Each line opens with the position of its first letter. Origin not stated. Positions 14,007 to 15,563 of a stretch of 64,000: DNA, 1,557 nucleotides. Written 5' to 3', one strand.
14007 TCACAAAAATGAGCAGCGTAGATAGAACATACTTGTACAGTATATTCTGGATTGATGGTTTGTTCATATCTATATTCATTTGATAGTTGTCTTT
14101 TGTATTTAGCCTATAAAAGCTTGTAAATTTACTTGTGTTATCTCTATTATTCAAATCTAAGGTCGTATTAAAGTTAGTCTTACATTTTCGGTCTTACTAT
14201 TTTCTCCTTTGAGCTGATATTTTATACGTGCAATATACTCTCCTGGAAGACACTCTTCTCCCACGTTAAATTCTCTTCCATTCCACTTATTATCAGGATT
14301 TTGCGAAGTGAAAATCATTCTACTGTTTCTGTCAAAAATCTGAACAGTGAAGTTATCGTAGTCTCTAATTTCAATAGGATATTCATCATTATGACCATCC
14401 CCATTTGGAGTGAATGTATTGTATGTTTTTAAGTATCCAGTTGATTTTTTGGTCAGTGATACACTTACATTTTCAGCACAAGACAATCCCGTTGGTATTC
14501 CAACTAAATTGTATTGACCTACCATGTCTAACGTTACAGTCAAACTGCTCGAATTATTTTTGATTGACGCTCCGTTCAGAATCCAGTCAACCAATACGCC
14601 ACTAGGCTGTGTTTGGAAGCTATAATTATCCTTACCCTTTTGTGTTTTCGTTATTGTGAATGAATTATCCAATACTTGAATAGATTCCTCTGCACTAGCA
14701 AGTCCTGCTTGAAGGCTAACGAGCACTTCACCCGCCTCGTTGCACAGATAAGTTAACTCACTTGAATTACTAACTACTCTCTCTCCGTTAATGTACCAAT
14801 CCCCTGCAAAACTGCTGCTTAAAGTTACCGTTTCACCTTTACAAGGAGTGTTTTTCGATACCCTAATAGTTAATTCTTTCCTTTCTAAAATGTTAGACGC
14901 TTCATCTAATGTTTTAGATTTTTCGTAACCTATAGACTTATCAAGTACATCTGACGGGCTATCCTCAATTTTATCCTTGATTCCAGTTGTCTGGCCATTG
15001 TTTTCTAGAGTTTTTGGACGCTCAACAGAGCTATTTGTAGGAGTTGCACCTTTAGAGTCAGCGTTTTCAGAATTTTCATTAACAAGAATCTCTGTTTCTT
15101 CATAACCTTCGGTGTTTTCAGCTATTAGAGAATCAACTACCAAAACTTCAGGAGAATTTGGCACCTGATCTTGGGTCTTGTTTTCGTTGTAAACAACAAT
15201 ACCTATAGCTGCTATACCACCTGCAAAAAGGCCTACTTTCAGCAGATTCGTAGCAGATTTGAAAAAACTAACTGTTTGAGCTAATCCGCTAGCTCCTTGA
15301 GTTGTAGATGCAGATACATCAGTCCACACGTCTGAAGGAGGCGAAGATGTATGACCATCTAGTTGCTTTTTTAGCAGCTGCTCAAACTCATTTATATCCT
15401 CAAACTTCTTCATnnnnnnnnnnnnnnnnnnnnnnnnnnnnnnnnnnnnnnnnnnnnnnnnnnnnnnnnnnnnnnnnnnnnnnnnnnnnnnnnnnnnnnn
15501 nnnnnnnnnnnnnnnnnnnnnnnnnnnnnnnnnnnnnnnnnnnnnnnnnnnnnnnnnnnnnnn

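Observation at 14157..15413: Anti-sigma-like single-pass membrane protein that itself carries a T9SS type-B C-terminal sorting domain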

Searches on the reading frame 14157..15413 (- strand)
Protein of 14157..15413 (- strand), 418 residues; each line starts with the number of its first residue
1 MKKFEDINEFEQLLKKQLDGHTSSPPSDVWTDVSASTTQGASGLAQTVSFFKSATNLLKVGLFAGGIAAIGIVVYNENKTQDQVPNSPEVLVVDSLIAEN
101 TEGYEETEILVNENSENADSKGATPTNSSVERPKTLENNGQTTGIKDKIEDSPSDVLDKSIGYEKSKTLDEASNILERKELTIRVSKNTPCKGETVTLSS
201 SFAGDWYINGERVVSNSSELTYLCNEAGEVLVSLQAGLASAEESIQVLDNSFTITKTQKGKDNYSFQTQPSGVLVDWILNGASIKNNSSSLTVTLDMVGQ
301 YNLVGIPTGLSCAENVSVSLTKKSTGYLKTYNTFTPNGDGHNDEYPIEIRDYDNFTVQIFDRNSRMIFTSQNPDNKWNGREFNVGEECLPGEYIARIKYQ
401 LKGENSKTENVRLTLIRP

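Call 3: search_protein_families(library=pfam, proteins=[window:14157-15413:-], max_evalue=1)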
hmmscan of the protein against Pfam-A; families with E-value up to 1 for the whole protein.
window:14157-15413:- (418 aa): 5 families
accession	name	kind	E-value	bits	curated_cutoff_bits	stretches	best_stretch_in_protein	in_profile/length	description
PF13585.12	CHU_C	-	3.8e-16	59.4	27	1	329-407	2-80/86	CHU_C Type IX secretion signal domain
PF16820.11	PKD_3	-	0.00087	19.5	26.3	1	206-236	37-66/68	PKD-like domain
PF06832.18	BiPBP_C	-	0.0015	18.8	26.8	1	181-234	21-78/90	Penicillin-Binding Protein C-terminus Family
PF18719.7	ArlS_N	-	0.034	14.8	27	1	353-379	59-85/140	ArlS sensor domain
PF14059.11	DUF4251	-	0.12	12.9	27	0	165-294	3-120/133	Domain of unknown function (DUF4251)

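Call 4: search_protein_families(library=ncbifam, proteins=[window:14157-15413:-], max_evalue=1)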
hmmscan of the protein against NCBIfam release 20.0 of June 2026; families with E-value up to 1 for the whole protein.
window:14157-15413:- (418 aa): 1 family
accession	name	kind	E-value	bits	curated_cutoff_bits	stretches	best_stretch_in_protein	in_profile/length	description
TIGR04131.1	Bac_Flav_CTERM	domain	1.8e-10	40.8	35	1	330-402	3-74/85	T9SS type B sorting domain-containing protein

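Call 7: find_homologous_proteins(query=window:14157-15413:-, max_evalue=0.001)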
Query window:14157-15413:- (418 aa): 20 proteins with E <= 0.001 among 8000 candidates.
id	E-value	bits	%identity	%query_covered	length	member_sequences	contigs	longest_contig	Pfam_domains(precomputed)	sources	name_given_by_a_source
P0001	2.3e-248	842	92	100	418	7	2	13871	PF13585.13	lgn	-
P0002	1.7e-110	388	48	100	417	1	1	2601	PF13585.13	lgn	-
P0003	1.5e-81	292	39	100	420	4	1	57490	PF13585.13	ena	-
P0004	6.7e-79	284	39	100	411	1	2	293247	PF13585.13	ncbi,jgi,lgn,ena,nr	ncbi:gliding motility-associated C-terminal domain-containing protein [Bacteroidia bacterium]|nr:gli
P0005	1.3e-72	263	38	100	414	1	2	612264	PF13585.13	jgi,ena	-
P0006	4.0e-72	261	37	100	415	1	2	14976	PF13585.13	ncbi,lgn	ncbi:MAG: gliding motility-associated C-terminal domain-containing protein [Bacteroidia bacterium]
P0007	9.2e-68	247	37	100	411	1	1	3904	PF13585.13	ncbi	-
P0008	5.0e-66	241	37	100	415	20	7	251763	PF13585.13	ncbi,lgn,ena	ncbi:MAG: gliding motility-associated C-terminal domain-containing protein [Bacteroidia bacterium]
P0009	2.7e-63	232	35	100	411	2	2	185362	PF13585.13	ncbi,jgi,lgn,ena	jgi:gliding motility-associated-like protein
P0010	2.6e-11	61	28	32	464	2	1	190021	PF00801.27,PF13585.13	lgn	-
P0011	1.1e-8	52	28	56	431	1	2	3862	PF13585.13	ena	-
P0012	3.9e-8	51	41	22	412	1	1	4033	PF13585.13,PF18911.7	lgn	-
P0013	1.4e-5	42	34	20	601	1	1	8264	PF19408.6,PF00801.27,PF13585.13,PF18911.7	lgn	-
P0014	1.1e-4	39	29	34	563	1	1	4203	PF13585.13,PF18911.7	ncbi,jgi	jgi:gliding motility-associated-like protein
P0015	2.2e-4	38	34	21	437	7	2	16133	PF13585.13,PF26765.1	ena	-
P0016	3.2e-4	38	38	18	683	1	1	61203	PF13585.13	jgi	jgi:gliding motility-associated-like protein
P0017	4.2e-4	37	35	21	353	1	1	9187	PF13585.13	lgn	-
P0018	4.5e-4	37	26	48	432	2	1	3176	PF13585.13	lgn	-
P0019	4.9e-4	37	31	24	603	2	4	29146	PF00801.27,PF13585.13,PF18911.7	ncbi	-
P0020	7.9e-4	36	35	17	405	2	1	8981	PF13585.13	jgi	jgi:gliding motility-associated-like protein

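Call 10: find_encoding_contigs(protein=P0005, flank=10000, max_places=2)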
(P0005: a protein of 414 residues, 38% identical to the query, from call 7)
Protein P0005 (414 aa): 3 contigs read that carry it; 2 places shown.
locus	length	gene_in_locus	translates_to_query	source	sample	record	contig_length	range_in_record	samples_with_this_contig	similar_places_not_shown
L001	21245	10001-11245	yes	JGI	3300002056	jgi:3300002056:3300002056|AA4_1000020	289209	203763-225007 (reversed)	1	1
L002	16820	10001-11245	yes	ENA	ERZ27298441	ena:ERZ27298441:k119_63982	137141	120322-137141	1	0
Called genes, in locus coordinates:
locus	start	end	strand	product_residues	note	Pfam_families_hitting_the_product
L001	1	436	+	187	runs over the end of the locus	PF04264:YceI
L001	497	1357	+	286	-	PF19089:DUF5777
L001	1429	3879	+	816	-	PF00801:PKD (weak), PF18911:PKD_4, PF13585:CHU_C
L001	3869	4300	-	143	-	PF00293:NUDIX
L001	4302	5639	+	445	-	PF01979:Amidohydro_1, PF07969:Amidohydro_3 (faint), PF12890:DHOase (faint)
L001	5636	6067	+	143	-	PF03544:TonB_C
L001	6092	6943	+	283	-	PF15902:Sortilin-Vps10 (weak)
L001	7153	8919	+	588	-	PF15902:Sortilin-Vps10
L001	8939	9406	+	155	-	-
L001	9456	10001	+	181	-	PF04542:Sigma70_r2, PF08281:Sigma70_r4_2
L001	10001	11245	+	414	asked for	PF13585:CHU_C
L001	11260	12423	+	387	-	PF00801:PKD, PF18911:PKD_4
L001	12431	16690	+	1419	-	PF00801:PKD (weak), PF18911:PKD_4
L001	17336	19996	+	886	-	PF00809:Pterin_bind, PF02607:B12-binding_2, PF02310:B12-binding, PF02965:Met_synt_B12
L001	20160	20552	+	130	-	PF10807:DUF2541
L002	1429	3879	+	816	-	PF00801:PKD (weak), PF18911:PKD_4, PF13585:CHU_C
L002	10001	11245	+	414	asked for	PF13585:CHU_C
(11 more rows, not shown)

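Call 11: find_encoding_contigs(protein=P0004, flank=10000, max_places=2)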
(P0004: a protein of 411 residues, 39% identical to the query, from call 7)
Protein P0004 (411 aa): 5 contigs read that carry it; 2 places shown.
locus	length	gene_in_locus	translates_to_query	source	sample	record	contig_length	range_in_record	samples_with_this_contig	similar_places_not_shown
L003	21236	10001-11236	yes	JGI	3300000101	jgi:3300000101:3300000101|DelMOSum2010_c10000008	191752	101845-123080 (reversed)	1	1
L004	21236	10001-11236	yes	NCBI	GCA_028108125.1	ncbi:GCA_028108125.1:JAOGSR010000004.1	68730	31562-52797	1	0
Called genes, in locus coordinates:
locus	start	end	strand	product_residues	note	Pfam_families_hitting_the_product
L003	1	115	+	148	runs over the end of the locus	PF12869:tRNA_anti-like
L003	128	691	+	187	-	PF04264:YceI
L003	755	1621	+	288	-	PF19089:DUF5777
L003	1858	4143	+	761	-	PF18911:PKD_4 (faint), PF13585:CHU_C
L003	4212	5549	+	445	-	PF01979:Amidohydro_1, PF12890:DHOase (weak), PF07969:Amidohydro_3 (weak)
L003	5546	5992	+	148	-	PF03544:TonB_C (faint)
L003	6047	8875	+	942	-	PF02012:BNR (faint), PF15902:Sortilin-Vps10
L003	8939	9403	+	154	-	-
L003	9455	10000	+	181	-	PF04542:Sigma70_r2, PF08281:Sigma70_r4_2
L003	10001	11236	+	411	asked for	PF13585:CHU_C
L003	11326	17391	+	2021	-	PF18911:PKD_4 (weak), PF00801:PKD (weak), PF18911:PKD_4, PF13585:CHU_C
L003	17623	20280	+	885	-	PF00809:Pterin_bind, PF02607:B12-binding_2, PF02310:B12-binding, PF02965:Met_synt_B12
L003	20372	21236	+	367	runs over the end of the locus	PF13439:Glyco_transf_4, PF13477:Glyco_trans_4_2, PF13579:Glyco_trans_4_4, PF00534:Glycos_transf_1, PF13692:Glyco_trans_1_4, PF20706:GT4-conflict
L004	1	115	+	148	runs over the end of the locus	PF12869:tRNA_anti-like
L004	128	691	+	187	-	PF04264:YceI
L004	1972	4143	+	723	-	PF18911:PKD_4 (faint), PF13585:CHU_C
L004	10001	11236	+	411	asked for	PF13585:CHU_C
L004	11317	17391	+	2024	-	PF18911:PKD_4 (weak), PF00801:PKD (weak), PF18911:PKD_4, PF13585:CHU_C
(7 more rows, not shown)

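Call 21: find_related_loci(query=A1, collection=genome_contigs, flank=8000)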
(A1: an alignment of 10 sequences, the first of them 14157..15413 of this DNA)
Query A1 (418 aa) in genome_contigs; peptide patterns used: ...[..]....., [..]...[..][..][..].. (x = any residue, [..] = any of these).
600 stretches matched a pattern (row limit reached: there are more); 396 encode a relative of the query (tblastn E <= 1e-3); the best 80 are kept; 80 distinct loci.
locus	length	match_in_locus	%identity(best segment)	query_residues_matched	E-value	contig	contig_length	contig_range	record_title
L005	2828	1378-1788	32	280-417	8e-15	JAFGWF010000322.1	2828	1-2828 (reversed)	MAG: Bacteroidales bacterium isolate ZodW_Metabat.232 k87_22025743, whole genome shotgun sequence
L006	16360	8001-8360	33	265-379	2e-12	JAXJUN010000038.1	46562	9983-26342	MAG: Paludibacteraceae bacterium isolate DOME_MAG_5269 5269_C0326_k141_1096787, whole genome shotgun sequence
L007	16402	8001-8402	31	284-417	3e-12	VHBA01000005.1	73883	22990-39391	MAG: Sphingomonadales bacterium isolate M_surface_9_m1_271 M_surface_9_m1_271_Ga0194116_10000451, whole genome shotgun s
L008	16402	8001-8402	33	286-417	1e-11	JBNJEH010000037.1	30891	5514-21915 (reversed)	MAG: Bacteroidota bacterium isolate Y23_14dBSe4.bin.65 NODE_956_length_30891_cov_10.476293, whole genome shotgun sequenc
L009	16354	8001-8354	31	275-393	2e-11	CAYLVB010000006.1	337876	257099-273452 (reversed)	MAG TPA_asm: uncultured Flavobacteriaceae bacterium isolate binchicken_co174_12 genome assembly, contig: NODE_11_length_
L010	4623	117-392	37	324-417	1e-11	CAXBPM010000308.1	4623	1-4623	MAG TPA_asm: uncultured Roseivirga sp. isolate ERR2762188_concoct_233 genome assembly, contig: ERZ3421808.27216, whole g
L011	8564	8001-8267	35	328-417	3e-11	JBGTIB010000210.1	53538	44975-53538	MAG: Flavobacteriales bacterium isolate JTS-RE253 k141_8703845, whole genome shotgun sequence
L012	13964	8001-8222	43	325-400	3e-11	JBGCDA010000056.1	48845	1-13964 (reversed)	MAG: Flavobacteriales bacterium isolate SGMAG-90 contig56, whole genome shotgun sequence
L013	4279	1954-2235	35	288-382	4e-11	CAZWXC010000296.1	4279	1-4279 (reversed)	MAG TPA_asm: uncultured Flavobacteriales bacterium isolate SRP118108_co4_386 genome assembly, contig: NODE_26431_length_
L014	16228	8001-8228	42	309-381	9e-11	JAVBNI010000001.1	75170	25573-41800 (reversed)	MAG: Bacteroidales bacterium isolate EPI_MAG_00075 c_000006502466, whole genome shotgun sequence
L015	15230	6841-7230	30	269-398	9e-11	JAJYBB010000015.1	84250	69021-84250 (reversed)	MAG: Bacteroidetes bacterium isolate BP8.bin55 NODE_371_length_84250_cov_2.408343, whole genome shotgun sequence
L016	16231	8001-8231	39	332-409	9e-11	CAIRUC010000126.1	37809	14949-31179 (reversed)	MAG: uncultured Bacteroidetes bacterium isolate LJ_bin-3261 genome assembly, contig: bin-3261:126/141, whole genome shot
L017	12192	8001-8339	25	270-379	1e-10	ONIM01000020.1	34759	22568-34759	uncultured Bacteroidales bacterium isolate RUG337 genome assembly, contig: scaffold_820, whole genome shotgun sequence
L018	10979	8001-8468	27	247-399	2e-10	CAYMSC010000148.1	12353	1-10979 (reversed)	MAG TPA_asm: uncultured Saprospiraceae bacterium isolate SRP065251_co1_20 genome assembly, contig: NODE_4219_length_1235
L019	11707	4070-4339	32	312-399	1e-10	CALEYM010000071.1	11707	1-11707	MAG TPA_asm: uncultured Bacteroidetes bacterium isolate SRR6227243_bin.67_CONCOCT_v1.1_MAG genome assembly, contig: ERZ7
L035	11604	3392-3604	34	332-402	4e-10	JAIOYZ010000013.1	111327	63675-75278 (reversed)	MAG: Bacteroidia bacterium isolate Tobar12.5m-G26 Tobar12-5m-20mill-C55, whole genome shotgun sequence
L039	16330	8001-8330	31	312-417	2e-9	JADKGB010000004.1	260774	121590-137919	MAG: Flavobacteriales bacterium isolate Ribe_18-Q3-R11-54_BAT3C.87 tig00004425-10-2599060, whole genome shotgun sequence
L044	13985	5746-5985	33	319-397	2e-9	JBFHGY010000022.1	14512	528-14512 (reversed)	MAG: Crocinitomicaceae bacterium isolate Mix_sand07.2021.05.G.167 k141_1293734_length_14512_cov_31.2305, whole genome sh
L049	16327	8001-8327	29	312-417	4e-9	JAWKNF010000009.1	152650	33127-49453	MAG: Flavobacteriales bacterium isolate ABC1.8 ABC1.8.fa-9, whole genome shotgun sequence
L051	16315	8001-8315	34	312-417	4e-9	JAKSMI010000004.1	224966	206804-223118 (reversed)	MAG: Bacteroidales bacterium isolate Horse_feces121 MAG121_4, whole genome shotgun sequence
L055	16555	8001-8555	26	191-380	7e-9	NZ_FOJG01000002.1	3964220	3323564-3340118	Chitinophaga arvensicola strain DSM 3695, whole genome shotgun sequence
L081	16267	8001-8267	33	332-417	2e-8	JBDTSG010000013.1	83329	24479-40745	MAG: Flavobacteriales bacterium isolate cluster3_bin.265 NODE_533_length_83329_cov_9.422701, whole genome shotgun sequen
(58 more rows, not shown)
